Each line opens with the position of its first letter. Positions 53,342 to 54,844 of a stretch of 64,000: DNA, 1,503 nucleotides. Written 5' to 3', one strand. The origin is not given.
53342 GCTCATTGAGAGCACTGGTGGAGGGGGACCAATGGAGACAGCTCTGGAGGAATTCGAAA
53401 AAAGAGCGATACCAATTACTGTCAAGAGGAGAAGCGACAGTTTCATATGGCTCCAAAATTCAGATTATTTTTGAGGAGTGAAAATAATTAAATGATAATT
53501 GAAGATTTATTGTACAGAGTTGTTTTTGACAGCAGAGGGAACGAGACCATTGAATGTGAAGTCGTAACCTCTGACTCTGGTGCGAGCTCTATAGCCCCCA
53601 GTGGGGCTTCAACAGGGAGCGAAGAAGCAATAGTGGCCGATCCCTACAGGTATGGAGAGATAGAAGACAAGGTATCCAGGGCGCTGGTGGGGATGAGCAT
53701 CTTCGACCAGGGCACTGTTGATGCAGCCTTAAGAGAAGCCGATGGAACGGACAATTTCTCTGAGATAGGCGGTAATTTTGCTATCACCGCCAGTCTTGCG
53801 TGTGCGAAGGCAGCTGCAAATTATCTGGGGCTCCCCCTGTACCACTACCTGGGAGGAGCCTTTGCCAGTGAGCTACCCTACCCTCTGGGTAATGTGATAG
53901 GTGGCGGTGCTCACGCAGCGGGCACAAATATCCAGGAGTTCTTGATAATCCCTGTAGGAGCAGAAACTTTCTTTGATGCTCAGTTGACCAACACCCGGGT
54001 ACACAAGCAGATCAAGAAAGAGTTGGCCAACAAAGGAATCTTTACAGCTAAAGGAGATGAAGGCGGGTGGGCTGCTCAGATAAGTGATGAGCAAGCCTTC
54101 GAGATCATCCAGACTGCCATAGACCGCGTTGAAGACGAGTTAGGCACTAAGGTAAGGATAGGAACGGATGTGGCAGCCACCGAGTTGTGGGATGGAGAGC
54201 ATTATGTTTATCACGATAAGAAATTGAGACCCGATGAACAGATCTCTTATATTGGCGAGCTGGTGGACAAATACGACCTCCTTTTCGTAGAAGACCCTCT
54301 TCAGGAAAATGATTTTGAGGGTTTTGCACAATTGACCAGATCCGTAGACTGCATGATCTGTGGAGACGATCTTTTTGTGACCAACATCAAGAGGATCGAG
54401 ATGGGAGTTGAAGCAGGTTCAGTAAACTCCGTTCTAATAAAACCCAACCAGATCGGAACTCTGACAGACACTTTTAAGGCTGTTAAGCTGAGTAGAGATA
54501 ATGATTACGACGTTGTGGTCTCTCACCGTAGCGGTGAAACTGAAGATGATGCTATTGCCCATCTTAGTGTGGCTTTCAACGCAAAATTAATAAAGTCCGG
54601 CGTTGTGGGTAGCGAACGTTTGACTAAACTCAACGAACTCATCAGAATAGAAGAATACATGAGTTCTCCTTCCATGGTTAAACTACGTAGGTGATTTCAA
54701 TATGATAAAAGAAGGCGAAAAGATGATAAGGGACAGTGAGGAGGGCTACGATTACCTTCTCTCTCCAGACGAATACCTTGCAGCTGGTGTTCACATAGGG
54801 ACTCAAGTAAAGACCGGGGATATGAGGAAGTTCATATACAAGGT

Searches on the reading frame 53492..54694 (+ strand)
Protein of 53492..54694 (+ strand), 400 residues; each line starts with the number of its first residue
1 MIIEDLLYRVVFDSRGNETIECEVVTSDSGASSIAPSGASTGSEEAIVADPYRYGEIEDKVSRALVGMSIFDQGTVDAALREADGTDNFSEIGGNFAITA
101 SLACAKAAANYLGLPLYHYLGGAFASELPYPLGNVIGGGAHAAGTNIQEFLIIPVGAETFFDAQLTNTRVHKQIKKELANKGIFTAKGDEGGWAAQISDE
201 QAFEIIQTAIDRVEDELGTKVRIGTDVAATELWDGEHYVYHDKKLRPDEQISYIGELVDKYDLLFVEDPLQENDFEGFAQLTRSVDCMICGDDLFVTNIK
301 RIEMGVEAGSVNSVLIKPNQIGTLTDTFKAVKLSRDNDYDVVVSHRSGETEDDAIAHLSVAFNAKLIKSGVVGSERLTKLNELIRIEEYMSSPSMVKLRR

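Call 42: list_cluster_members(proteins=[window:53492-54694:+, window:2509-4818:+, window:32766-33524:+])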
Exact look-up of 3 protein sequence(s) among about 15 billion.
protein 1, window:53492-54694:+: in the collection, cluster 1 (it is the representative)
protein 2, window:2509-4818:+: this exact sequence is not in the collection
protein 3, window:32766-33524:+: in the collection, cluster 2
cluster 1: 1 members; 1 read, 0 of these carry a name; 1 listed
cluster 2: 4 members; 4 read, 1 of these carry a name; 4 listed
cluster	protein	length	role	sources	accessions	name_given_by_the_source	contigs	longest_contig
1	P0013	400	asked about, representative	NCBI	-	-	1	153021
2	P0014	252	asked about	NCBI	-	-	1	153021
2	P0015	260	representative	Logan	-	-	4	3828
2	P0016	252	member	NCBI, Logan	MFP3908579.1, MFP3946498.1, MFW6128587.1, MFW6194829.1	MAG: PepSY domain-containing protein [Halobacteriota archaeon]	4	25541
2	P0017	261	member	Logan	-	-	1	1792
